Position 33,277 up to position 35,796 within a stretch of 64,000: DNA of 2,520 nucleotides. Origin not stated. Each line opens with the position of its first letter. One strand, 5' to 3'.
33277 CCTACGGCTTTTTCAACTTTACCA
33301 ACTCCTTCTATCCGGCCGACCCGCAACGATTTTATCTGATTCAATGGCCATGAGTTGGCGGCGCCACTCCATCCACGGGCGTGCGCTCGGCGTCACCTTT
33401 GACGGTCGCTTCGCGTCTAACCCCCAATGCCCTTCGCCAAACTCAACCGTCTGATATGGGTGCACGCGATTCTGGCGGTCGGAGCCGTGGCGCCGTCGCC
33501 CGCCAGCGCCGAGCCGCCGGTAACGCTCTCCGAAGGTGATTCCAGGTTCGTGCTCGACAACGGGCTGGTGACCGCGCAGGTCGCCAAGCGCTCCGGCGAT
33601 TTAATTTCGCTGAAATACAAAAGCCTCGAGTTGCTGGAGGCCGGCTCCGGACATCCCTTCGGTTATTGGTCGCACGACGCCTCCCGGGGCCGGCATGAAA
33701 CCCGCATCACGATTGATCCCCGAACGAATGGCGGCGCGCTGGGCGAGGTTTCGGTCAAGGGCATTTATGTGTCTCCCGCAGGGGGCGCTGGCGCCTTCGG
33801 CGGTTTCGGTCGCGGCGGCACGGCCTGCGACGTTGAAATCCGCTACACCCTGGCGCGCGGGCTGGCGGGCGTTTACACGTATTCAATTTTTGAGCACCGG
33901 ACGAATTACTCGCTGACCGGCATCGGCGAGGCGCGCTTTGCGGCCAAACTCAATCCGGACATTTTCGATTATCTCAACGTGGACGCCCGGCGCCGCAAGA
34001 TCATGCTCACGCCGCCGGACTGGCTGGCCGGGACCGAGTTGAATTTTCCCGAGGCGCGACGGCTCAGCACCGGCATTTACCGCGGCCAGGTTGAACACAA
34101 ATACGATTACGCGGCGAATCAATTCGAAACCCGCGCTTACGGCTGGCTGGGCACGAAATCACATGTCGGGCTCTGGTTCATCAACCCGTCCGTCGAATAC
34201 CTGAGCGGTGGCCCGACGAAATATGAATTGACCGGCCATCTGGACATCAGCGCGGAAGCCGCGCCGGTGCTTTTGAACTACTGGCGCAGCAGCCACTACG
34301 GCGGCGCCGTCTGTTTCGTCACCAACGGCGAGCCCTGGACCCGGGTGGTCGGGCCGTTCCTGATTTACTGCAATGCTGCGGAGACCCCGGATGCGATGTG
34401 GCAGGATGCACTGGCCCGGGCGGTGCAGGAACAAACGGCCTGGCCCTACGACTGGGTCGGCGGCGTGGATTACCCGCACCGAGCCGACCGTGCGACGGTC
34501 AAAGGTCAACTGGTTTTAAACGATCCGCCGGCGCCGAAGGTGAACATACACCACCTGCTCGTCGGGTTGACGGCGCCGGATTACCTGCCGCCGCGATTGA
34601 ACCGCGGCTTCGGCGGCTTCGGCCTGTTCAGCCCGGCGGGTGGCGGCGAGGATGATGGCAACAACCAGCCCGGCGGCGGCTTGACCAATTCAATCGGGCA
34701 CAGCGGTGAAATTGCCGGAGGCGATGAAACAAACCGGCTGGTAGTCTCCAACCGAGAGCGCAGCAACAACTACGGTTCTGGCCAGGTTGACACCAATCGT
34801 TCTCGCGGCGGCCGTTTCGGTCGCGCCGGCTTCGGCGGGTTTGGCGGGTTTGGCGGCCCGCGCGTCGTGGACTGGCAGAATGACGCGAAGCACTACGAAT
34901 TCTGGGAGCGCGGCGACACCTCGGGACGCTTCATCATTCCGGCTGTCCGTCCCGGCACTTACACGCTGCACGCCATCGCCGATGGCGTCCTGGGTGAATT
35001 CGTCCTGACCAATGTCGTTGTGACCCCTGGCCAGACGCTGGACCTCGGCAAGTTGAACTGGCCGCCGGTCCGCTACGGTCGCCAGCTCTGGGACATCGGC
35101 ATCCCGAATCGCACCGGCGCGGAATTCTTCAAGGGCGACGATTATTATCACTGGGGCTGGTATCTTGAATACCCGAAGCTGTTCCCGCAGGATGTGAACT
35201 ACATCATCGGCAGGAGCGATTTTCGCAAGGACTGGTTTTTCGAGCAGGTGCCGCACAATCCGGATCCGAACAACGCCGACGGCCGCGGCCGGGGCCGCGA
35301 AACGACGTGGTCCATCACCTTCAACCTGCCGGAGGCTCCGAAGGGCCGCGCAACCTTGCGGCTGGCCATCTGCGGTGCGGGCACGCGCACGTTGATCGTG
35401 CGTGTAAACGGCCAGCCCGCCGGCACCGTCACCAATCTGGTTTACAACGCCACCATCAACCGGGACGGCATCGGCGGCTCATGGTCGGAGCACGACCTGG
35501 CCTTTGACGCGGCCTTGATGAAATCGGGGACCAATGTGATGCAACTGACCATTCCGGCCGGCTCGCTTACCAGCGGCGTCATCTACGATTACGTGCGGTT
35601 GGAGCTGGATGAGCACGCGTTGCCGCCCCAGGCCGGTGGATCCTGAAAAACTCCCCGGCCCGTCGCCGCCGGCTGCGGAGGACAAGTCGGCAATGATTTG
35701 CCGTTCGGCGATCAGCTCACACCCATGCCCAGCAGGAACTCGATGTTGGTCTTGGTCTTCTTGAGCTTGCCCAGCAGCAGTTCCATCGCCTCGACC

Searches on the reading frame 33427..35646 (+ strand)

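Call 65: search_protein_families(library=pfam, proteins=[window:33427-35646:+], max_evalue=0.00001)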
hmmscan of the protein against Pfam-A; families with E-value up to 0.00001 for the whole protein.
window:33427-35646:+ (739 aa): 3 families
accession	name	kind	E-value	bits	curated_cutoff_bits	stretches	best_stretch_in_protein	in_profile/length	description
PF14683.12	CBM-like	-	2.7e-30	105.8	27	1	553-725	1-160/160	Polysaccharide lyase family 4, domain III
PF14686.12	fn3_3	-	5.6e-18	64.9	24.4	1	479-539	14-74/75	Polysaccharide lyase family 4, domain II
PF06045.17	Rhamnogal_lyase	-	2.5e-13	50.4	22.8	1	24-213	8-199/211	Rhamnogalacturonate lyase family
